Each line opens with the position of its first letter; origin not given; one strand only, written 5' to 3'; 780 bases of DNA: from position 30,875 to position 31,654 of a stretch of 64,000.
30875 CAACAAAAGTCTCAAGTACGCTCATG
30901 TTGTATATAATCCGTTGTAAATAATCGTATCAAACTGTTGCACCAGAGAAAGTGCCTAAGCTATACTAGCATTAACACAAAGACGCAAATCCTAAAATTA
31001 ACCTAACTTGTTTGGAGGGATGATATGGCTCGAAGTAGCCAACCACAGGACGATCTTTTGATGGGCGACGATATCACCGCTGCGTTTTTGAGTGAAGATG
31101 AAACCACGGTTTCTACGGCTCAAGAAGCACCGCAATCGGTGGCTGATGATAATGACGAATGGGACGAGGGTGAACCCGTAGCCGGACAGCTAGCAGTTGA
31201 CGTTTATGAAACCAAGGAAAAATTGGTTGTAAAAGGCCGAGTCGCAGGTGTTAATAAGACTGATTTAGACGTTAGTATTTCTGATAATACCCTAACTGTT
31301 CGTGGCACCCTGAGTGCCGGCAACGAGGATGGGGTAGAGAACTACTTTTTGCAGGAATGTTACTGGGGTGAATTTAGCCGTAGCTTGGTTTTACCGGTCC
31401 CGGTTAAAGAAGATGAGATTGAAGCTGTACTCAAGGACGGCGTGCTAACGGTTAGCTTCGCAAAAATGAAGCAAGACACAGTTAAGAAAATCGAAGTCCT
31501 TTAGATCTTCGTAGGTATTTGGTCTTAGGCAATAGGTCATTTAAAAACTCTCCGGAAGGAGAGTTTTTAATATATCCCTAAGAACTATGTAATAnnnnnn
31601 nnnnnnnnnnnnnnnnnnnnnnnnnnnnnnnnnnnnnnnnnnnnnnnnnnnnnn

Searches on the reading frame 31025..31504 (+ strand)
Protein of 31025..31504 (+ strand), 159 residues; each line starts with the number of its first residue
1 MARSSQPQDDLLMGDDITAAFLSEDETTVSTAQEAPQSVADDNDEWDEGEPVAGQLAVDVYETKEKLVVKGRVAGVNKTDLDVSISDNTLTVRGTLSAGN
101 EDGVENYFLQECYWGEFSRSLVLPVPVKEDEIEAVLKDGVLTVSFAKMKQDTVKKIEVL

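Call 84: search_protein_families(library=pfam, proteins=[window:31025-31504:+], max_evalue=0.001)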
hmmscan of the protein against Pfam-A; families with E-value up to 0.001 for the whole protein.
window:31025-31504:+ (159 aa): 2 families
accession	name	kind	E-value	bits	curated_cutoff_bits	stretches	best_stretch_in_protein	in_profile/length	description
PF00011.27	HSP20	-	2.8e-18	66.4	20.8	1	60-158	2-101/102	Hsp20/alpha crystallin family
PF17886.7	ArsA_HSP20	-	7.8e-07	29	22.5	1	67-145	4-63/63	HSP20-like domain found in ArsA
